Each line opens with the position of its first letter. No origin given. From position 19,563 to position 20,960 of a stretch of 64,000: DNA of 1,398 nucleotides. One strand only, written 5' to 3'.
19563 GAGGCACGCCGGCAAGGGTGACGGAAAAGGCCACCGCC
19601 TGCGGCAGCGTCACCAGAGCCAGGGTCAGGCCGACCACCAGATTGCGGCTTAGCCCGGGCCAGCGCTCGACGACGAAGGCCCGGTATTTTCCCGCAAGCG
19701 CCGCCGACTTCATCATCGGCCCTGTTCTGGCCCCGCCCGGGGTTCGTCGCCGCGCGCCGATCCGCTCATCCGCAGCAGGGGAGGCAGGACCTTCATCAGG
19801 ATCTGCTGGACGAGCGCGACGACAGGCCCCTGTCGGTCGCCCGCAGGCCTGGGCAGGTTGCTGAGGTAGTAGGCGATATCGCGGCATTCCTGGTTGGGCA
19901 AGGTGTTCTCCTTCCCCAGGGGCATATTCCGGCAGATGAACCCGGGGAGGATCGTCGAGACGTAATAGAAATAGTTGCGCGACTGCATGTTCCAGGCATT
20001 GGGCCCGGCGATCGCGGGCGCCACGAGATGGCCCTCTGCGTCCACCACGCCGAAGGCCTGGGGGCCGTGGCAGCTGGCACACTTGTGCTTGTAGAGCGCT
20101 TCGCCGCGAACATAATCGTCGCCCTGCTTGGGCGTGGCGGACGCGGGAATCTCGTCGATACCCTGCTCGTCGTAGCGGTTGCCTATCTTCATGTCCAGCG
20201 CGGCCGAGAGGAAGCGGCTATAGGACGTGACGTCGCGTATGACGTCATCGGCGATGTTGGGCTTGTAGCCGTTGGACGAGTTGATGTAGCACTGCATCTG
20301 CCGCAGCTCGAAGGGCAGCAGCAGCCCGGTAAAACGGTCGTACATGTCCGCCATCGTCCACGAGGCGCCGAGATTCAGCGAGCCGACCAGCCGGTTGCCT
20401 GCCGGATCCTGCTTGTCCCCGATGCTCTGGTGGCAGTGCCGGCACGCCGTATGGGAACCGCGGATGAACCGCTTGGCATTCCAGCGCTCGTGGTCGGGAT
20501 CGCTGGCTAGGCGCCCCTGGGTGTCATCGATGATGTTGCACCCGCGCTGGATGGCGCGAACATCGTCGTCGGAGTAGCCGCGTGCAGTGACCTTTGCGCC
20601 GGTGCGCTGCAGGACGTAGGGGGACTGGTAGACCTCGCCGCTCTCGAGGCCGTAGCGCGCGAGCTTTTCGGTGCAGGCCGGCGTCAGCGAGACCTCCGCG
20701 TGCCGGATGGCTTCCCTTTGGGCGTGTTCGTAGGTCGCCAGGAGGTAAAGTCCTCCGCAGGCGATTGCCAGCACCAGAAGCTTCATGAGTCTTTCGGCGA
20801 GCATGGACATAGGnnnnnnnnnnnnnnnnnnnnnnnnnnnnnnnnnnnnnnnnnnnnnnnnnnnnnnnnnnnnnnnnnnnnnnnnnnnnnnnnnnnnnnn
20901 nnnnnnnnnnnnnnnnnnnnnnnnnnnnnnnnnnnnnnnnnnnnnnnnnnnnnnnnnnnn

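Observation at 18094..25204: Six translationally coupled genes: GGDEF-EAL sensor, two orphan PhnD-type binding proteins, two TsdA-like cytochromes c, SulP/STAS permease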

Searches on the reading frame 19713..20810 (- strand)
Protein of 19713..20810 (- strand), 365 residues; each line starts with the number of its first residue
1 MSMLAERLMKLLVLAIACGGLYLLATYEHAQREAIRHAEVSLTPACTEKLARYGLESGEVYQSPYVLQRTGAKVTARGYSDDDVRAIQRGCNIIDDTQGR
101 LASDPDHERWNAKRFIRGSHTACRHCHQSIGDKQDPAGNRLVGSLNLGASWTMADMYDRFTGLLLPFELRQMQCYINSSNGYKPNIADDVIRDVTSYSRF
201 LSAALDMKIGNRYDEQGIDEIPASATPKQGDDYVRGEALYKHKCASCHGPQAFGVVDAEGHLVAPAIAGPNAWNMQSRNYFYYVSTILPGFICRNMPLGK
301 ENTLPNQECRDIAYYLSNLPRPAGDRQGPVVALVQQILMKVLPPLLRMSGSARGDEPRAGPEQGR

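Call 3: search_protein_families(library=pfam, proteins=[window:19713-20810:-], max_evalue=0.01)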
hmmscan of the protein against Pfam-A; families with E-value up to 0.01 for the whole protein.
window:19713-20810:- (365 aa): 2 families
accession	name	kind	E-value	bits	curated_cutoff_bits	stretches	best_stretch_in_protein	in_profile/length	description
PF00034.26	Cytochrom_C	-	8e-10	40.4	21.3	1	234-319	2-89/90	Cytochrome c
PF13442.11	Cytochrome_CBB3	-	1.6e-09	38.4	27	1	234-316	4-68/68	Cytochrome C oxidase, cbb3-type, subunit III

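Call 4: search_protein_families(library=ncbifam, proteins=[window:19713-20810:-], max_evalue=0.01)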
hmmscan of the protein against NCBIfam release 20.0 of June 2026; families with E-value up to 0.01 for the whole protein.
window:19713-20810:- (365 aa): 4 families
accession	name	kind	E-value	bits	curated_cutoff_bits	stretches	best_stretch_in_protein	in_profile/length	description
NF050122.1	bc1_QcrC_actin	exception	4.2e-09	36.1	200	2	228-319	132-211/253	cytochrome bc1 complex diheme cytochrome c subunit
TIGR02603.1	CxxCH_TIGR02603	domain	0.0047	16.9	68.15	0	232-269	2-33/134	putative heme-binding domain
NF011054.0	PRK14486.1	equivalog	0.0078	15.7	447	0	231-263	213-245/294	putative bifunctional cbb3-type cytochrome c oxidase subunit II/cytochrome c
NF045773.1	cytochro_C550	exception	0.0089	16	125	0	229-256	45-72/118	cytochrome c550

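Call 6: search_solved_structures(query=window:19713-20810:-, max_evalue=1, show_alignments=2)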
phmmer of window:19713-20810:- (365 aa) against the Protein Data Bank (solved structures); distinct sequences matched with E-value up to 1: 23.
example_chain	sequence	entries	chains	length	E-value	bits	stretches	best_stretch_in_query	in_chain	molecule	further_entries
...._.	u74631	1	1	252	2.3e-20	76.3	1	118-323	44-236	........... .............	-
4wq7_A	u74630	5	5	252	1.5e-19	73.6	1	118-323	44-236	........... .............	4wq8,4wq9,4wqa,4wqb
4v2k_A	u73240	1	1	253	1.5e-19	73.5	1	118-323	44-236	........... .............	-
4wqd_A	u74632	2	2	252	1.5e-19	73.5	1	118-323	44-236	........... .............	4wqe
5lo9_A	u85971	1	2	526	1.6e-10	43.9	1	222-326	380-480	Cytochrome C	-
2xts_B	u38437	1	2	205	0.00057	22.3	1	227-313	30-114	CYTOCHROME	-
7rh5_O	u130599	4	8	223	0.0078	18.6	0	229-316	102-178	Cytochrome bc1 complex cytochrome c subunit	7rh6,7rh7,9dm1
6hwh_M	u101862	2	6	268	0.0078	18.6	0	229-316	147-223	Cytochrome bc1 complex cytochrome c subunit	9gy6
8ovc_O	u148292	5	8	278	0.0082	18.5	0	229-316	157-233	Cytochrome bc1 complex cytochrome c subunit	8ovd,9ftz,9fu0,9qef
6adq_C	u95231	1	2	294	0.01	18.2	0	229-316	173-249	Cytochrome bc1 complex cytochrome c subunit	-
7q21_C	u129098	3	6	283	0.011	18.1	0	232-342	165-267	Cytochrome bc1 complex cytochrome c subunit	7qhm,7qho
9wcx_U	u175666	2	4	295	0.041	16.2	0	228-315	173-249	Cytochrome bc1 complex cytochrome c subunit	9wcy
8hcr_C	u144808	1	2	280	0.053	15.9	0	228-271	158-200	Cytochrome bc1 complex cytochrome c subunit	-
7e1v_O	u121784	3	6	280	0.053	15.9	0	228-271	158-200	Cytochrome bc1 complex cytochrome c subunit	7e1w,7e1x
8q1v_A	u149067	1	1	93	0.19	14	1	235-266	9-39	Putative lipoprotein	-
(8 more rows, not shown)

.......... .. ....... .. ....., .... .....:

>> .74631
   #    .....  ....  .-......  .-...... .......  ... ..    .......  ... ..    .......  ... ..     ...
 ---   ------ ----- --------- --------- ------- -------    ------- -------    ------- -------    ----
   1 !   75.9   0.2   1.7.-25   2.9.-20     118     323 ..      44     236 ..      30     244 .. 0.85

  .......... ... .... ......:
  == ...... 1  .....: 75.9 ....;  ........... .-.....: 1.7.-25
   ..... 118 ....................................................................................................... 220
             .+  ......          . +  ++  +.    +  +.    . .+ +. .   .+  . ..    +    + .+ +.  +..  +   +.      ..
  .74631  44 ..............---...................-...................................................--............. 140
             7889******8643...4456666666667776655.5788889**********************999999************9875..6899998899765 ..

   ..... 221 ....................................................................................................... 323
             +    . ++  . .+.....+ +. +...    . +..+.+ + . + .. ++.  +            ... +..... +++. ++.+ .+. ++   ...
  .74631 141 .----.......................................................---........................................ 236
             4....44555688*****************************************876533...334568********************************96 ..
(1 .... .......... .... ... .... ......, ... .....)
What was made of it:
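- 19713..20810 (-): G5, 365 aa (363 aa from the second ATG): N-terminal membrane anchor, an extension of about 90 aa, and a TsdA-like dihaem cytochrome c. The haem motifs are CRHCH at aa 123-127 and CASCH at aa 244-248. Cys174 is the haem-1 ligand candidate and Met296 the haem-2 ligand candidate. PDB match to A. vinosum TsdA 1.5e-19 over aa 118-323 (call 6).
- On TsdA (SoxA-family dihaem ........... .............) - G5: phmmer against A. vinosum TsdA gives 1.5e-19, aa 118-323 against 44-236 (call 6).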

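Call 11: find_homologous_proteins(query=window:19713-20810:-)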
Query window:19713-20810:- (365 aa): 592 proteins with E <= 0.001 among 8000 candidates; the best 120 are listed.
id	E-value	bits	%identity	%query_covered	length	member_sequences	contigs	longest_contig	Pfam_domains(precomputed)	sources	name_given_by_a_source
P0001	2.2e-243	825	97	100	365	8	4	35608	PF13442.12,PF00034.27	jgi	-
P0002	4.7e-217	738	87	98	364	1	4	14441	PF13442.12,PF00034.27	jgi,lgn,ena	jgi:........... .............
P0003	1.8e-215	733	84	100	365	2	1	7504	PF13442.12,PF00034.27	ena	-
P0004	2.6e-213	726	84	100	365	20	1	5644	PF13442.12,PF00034.27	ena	-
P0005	5.3e-213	725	87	95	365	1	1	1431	PF13442.12,PF00034.27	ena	-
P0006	1.1e-212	724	83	100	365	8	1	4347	PF13442.12,PF00034.27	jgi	jgi:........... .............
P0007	9.0e-209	711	84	97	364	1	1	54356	PF13442.12,PF00034.27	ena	-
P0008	6.4e-208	708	81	100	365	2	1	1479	PF13442.12,PF00034.27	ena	-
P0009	1.5e-200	684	80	100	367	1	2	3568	PF13442.12,PF00034.27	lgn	-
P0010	6.9e-195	665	79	99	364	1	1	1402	PF13442.12,PF00034.27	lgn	-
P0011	6.9e-194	662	87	89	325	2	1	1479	PF13442.12,PF00034.27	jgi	jgi:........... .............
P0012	3.1e-193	660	77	100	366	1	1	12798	PF13442.12,PF00034.27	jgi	jgi:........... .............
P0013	6.8e-193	659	81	92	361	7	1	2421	PF13442.12,PF00034.27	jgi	jgi:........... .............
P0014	1.6e-192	658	79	96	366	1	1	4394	PF13442.12,PF00034.27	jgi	jgi:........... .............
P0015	3.8e-192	656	78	98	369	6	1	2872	PF13442.12,PF00034.27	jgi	-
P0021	4.3e-190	650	75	100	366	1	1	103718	PF13442.12,PF00034.27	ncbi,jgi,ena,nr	ncbi:MAG TPA: c-type cytochrome [Burkholderiales bacterium]|nr:c-type cytochrome [Burkholderiales ba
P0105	1.3e-181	622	75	96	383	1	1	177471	PF13442.12,PF00034.27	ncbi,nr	ncbi:MAG: c-type cytochrome [Betaproteobacteria bacterium]|nr:c-type cytochrome [Betaproteobacteria 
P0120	1.2e-180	618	72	100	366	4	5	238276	PF13442.12,PF00034.27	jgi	jgi:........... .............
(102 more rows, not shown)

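Call 12: find_encoding_contigs(protein=P0021, flank=8000, max_places=2)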
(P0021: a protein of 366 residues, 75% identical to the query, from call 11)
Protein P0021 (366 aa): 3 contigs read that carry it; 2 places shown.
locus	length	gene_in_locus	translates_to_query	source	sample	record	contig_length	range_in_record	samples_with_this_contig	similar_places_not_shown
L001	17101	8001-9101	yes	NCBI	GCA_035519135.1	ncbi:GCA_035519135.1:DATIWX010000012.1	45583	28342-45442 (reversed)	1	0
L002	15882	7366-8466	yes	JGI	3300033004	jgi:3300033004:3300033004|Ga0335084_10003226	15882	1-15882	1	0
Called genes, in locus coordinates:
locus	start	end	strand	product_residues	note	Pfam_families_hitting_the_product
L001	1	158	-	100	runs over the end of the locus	PF08327:AHSA1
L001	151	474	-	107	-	PF12840:HTH_20, PF01022:HTH_5 (weak), PF12802:MarR_2, PF13412:HTH_24 (weak)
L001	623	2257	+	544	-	PF00005:ABC_tran, PF02463:SMC_N (faint), PF13476:AAA_23 (faint), PF13304:AAA_21 (faint), PF13401:AAA_22 (faint), PF13521:AAA_28 (faint), PF12848:ABC_tran_Xtn, PF00005:ABC_tran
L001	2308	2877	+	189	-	PF10543:ORF6N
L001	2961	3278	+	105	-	-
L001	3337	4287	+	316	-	PF03401:TctC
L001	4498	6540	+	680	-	PF00672:HAMP, PF00990:GGDEF, PF00563:EAL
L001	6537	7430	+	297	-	PF12974:Phosphonate-bd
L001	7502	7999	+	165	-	-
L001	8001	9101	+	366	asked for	PF00034:Cytochrom_C, PF13442:Cytochrome_CBB3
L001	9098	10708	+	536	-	PF00916:Sulfate_transp, PF13466:STAS_2 (faint)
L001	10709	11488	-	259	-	PF00106:adh_short, PF08659:KR, PF23441:SDR, PF01370:Epimerase (faint), PF13561:adh_short_C2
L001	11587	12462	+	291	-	PF12697:Abhydrolase_6, PF00561:Abhydrolase_1, PF12146:Hydrolase_4 (weak)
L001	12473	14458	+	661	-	PF00884:Sulfatase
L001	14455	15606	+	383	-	PF13088:BNR_2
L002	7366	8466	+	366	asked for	PF00034:Cytochrom_C, PF13442:Cytochrome_CBB3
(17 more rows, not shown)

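Call 13: find_encoding_contigs(protein=P0120, flank=8000, max_places=2)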
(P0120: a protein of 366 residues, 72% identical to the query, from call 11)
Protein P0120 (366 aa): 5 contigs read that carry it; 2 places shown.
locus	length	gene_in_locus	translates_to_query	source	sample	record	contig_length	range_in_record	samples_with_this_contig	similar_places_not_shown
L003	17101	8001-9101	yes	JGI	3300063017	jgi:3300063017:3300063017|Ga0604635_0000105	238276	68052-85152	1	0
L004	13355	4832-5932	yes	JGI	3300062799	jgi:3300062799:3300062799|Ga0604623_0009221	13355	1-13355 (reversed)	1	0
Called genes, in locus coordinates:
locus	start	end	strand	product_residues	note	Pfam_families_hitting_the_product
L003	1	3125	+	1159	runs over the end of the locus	PF02811:PHP, PF07733:DNA_pol3_alpha, PF17657:DNA_pol3_finger, PF14579:HHH_6, PF01336:tRNA_anti-codon, PF20914:DNA_pol_IIIA_C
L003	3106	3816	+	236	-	-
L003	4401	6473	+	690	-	PF00672:HAMP, PF00990:GGDEF, PF00563:EAL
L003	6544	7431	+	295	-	PF12974:Phosphonate-bd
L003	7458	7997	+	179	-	-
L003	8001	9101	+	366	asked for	PF00034:Cytochrom_C (faint), PF13442:Cytochrome_CBB3 (weak)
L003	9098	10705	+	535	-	PF00916:Sulfate_transp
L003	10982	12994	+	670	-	PF00662:Proton_antipo_N (weak), PF00361:Proton_antipo_M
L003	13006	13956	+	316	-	PF00146:NADHdh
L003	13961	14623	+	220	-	-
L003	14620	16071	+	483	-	PF00361:Proton_antipo_M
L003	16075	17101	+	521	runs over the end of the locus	PF00329:Complex1_30kDa, PF00346:Complex1_49kDa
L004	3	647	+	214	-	?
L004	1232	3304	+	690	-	PF00672:HAMP, PF00990:GGDEF, PF00563:EAL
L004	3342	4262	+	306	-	PF12974:Phosphonate-bd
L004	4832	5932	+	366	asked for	PF00034:Cytochrom_C (faint), PF13442:Cytochrome_CBB3 (weak)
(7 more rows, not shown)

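Call 14: find_encoding_contigs(protein=P0105, flank=8000, max_places=2)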
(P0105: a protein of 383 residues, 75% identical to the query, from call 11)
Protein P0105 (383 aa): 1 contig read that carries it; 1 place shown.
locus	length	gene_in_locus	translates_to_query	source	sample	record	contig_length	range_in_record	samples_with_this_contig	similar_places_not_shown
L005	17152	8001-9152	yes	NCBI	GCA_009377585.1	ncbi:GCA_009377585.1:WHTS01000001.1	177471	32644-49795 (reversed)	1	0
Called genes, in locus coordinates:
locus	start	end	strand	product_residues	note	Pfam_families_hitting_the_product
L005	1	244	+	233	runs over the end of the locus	-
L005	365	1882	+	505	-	PF07690:MFS_1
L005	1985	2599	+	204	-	-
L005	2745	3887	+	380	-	PF00149:Metallophos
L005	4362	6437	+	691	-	PF00672:HAMP, PF00990:GGDEF, PF00563:EAL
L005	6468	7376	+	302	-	PF12974:Phosphonate-bd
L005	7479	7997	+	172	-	-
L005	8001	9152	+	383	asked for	PF00034:Cytochrom_C (weak), PF13442:Cytochrome_CBB3 (weak)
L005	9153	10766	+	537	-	PF00916:Sulfate_transp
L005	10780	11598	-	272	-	PF00070:Pyr_redox (faint), PF01266:DAO (faint), PF07992:Pyr_redox_2, PF22366:NDH2_C (weak)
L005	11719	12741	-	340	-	PF03401:TctC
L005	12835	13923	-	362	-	PF02746:MR_MLE_N, PF13378:MR_MLE_C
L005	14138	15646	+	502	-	PF07690:MFS_1, PF00083:Sugar_tr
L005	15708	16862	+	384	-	PF05977:MFS_3 (weak), PF07690:MFS_1, PF00083:Sugar_tr (faint), PF13347:MFS_2, PF12832:MFS_1_like (weak), PF07690:MFS_1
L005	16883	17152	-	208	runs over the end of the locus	PF02798:GST_N, PF13417:GST_N_3, PF13409:GST_N_2, PF00043:GST_C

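Call 29: find_related_loci(query=A3, collection=genome_contigs, flank=10000)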
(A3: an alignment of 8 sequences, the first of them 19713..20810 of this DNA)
Query A3 (365 aa) in genome_contigs; peptide patterns used: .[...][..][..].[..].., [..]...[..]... (x = any residue, [..] = any of these).
109 stretches matched a pattern; 83 encode a relative of the query (tblastn E <= 1e-3); the best 80 are kept; 80 distinct loci.
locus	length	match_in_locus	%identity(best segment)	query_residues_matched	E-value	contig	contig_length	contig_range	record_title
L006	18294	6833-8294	86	1-365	0e+0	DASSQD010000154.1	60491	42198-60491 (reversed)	MAG TPA_asm: Burkholderiales bacterium isolate SMAG_U453 k141_272916, whole genome shotgun sequence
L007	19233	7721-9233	75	1-365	0e+0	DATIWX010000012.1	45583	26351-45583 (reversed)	MAG TPA_asm: Burkholderiales bacterium isolate SMAG_U15234 k141_1068121, whole genome shotgun sequence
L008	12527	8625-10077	75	1-363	0e+0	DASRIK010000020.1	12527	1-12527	MAG TPA_asm: Burkholderiales bacterium isolate SMAG_U10108 k141_2351427, whole genome shotgun sequence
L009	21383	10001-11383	76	1-349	0e+0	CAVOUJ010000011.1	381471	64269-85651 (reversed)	MAG: uncultured beta proteobacterium isolate MFD10007.bin.2.158 genome assembly, contig: contig_12314, whole genome shot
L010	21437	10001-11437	75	1-363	0e+0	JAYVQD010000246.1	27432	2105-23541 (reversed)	MAG: Nitrosomonadales bacterium isolate GL72_UP_concoct_22 GL72_UP_concoct_22_245, whole genome shotgun sequence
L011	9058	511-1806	73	1-360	0e+0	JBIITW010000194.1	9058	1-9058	MAG: Burkholderiales bacterium isolate ME2004-08-06_3300043437_group2_bin11 Rohwer_bin2330_scaffold_8900_c1, whole genom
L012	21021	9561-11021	74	1-358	0e+0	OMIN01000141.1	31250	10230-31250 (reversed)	Betaproteobacteria bacterium isolate AM_0616 genome assembly, contig: AM_0616_141, whole genome shotgun sequence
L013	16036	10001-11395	75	1-353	0e+0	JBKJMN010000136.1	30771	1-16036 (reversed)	MAG: Burkholderiales bacterium isolate ant_bin.330 k117_3408745, whole genome shotgun sequence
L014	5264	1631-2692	73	1-360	0e+0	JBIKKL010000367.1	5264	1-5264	MAG: Burkholderiales bacterium isolate ME2014-07-24_3300043772_group5_bin326 Rohwer_bin2396_scaffold_33103_c1, whole gen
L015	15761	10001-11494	79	27-356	0e+0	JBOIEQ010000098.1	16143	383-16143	MAG: Burkholderiales bacterium isolate SE1500_metabat2.bin.10 NODE_673_length_16143_cov_1.424825, whole genome shotgun s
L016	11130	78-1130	74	1-352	0e+0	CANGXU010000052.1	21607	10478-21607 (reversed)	MAG: Betaproteobacteria bacterium isolate RE-15aug16-237 genome assembly, contig: RE-15aug16-C2912, whole genome shotgun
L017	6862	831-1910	75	1-362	0e+0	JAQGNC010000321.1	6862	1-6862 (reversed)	MAG: Betaproteobacteria bacterium isolate RYN_577 scaffold_146349, whole genome shotgun sequence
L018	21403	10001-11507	74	1-360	0e+0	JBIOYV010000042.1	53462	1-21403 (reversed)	MAG: Burkholderiales bacterium isolate MAG021 k127_2478325, whole genome shotgun sequence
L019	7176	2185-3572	73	1-352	2e-180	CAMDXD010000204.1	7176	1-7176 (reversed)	MAG: Bordetella parapertussis isolate LH-05nov19-259 genome assembly, contig: LH-05nov19-C27373, whole genome shotgun se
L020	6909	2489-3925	69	1-365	0e+0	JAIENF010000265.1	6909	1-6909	MAG: Burkholderiales bacterium isolate co.spades.DASTOOL.1kb_028 c_000000416309, whole genome shotgun sequence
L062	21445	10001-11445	62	5-348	3e-146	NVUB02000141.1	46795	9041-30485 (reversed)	MAG: Ectothiorhodospiraceae bacterium isolate NORP100 NORP100_141, whole genome shotgun sequence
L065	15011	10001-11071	58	2-357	7e-146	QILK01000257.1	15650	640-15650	MAG: Gammaproteobacteria bacterium isolate SZUA-21 Ga0063293_10003212, whole genome shotgun sequence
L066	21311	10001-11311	62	6-346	1e-145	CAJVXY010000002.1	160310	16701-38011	MAG TPA_asm: uncultured Acidiferrobacteraceae bacterium isolate DRR093004_bin.13_MetaBAT_v2.12.1_MAG genome assembly, co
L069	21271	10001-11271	62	6-346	7e-145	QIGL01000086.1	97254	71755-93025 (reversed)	MAG: Acidiferrobacteraceae bacterium isolate SZUA-150 Ga0063293_10000263, whole genome shotgun sequence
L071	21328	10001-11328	62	1-348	3e-143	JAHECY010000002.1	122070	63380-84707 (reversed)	MAG: Gammaproteobacteria bacterium isolate Ww183 NODE_141_length_122070_cov_4.683794, whole genome shotgun sequence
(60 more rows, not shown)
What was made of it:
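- Tried and rejected: I used the G5 alignment instead (call 29).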
